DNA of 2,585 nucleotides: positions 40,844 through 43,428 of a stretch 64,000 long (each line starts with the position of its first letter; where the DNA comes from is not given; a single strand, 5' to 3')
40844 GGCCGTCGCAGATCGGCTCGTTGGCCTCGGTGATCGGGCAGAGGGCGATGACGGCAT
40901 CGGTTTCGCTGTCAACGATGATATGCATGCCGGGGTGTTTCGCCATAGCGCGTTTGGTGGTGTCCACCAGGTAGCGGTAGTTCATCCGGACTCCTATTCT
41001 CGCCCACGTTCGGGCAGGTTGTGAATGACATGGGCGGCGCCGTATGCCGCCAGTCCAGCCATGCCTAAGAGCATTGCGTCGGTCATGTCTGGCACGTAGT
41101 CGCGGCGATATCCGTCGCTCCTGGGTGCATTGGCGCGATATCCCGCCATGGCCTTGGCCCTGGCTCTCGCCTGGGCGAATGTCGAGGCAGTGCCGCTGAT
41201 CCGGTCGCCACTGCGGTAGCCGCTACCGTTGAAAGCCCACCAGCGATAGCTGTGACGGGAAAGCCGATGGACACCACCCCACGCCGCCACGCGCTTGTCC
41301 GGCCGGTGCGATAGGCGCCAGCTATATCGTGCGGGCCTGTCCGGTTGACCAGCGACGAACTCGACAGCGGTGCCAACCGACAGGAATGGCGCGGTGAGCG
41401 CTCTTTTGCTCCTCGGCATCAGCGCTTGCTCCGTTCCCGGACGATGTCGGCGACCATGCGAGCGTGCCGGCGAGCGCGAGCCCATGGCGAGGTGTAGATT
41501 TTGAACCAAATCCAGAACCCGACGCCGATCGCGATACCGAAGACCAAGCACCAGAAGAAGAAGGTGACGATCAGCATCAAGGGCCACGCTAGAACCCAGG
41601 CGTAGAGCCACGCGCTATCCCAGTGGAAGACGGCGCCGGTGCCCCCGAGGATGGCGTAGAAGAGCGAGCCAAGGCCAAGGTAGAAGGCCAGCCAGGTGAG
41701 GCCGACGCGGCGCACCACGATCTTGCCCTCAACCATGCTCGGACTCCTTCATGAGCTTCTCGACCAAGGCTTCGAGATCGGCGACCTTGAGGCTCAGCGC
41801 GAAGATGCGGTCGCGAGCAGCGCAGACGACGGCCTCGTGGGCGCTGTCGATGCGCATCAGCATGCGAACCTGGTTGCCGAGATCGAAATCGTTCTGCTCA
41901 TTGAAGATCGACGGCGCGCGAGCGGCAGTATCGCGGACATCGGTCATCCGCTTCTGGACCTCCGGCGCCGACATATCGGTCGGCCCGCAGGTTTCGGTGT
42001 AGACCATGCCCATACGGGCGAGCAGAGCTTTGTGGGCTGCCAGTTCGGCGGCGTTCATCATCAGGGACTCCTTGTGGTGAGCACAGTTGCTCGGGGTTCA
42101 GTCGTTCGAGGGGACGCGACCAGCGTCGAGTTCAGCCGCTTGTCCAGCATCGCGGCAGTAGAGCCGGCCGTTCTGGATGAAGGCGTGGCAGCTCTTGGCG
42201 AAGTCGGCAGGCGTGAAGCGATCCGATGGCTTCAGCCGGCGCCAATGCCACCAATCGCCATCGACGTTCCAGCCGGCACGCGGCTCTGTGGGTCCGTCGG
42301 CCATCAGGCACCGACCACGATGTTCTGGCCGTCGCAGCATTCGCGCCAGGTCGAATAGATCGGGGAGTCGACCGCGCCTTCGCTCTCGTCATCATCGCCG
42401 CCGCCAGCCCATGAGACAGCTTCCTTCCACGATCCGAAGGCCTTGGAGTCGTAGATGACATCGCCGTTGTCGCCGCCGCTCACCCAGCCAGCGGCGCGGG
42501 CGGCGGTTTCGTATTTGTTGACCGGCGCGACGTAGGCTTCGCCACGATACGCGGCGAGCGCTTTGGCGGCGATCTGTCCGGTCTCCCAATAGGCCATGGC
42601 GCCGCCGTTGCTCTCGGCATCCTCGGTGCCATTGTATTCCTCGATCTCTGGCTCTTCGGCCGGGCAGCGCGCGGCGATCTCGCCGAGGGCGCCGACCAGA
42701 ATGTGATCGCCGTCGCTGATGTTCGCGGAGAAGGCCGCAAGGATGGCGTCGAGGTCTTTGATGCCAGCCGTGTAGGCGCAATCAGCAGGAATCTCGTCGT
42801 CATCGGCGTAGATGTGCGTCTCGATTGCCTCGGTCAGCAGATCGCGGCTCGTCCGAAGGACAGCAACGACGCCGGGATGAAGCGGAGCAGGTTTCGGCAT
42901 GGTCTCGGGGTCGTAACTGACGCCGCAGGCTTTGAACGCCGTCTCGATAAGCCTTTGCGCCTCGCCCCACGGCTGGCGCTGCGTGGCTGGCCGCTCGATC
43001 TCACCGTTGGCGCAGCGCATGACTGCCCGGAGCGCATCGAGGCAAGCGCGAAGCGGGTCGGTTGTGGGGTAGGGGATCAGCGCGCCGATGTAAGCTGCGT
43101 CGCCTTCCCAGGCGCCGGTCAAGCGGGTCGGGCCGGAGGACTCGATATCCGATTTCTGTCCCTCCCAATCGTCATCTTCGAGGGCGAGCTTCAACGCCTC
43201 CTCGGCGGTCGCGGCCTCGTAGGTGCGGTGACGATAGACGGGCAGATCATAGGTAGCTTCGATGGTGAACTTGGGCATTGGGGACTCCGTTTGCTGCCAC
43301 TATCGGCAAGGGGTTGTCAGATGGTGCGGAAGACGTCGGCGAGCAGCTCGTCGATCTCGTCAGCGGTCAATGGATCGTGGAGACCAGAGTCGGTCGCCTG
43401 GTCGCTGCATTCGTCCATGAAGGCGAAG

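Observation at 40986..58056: Conserved hairpin + GGAGUCCC translation-initiation leader in front of about 19 cistrons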

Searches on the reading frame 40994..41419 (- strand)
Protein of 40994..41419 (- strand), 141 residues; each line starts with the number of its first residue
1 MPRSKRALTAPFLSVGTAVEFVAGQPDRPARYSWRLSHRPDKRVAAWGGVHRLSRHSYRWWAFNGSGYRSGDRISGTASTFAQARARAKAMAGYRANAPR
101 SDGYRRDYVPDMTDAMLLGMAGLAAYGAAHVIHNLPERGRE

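Call 15: search_protein_families(library=pfam, proteins=[window:40994-41419:-], max_evalue=0.01)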
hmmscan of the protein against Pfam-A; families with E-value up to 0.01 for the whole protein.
window:40994-41419:- (141 aa): 0 families

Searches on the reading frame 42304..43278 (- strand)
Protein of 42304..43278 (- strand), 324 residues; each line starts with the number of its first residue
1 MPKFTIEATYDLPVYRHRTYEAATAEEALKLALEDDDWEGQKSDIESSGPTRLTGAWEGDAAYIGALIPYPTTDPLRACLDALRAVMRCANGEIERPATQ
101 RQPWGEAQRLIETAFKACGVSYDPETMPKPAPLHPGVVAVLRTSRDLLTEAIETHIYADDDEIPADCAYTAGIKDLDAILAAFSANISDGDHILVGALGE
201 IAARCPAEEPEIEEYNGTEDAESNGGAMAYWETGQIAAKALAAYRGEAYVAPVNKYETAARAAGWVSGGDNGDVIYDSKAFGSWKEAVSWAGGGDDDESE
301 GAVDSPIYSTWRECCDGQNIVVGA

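Call 15: search_protein_families(library=pfam, proteins=[window:42304-43278:-], max_evalue=0.01)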
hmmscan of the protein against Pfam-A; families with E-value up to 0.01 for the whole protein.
window:42304-43278:- (324 aa): 0 families

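Call 35: search_protein_families(library=phrogs, proteins=[window:42304-43278:-], max_evalue=0.001)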
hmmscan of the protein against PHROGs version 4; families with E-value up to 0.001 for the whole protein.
window:42304-43278:- (324 aa): 0 families
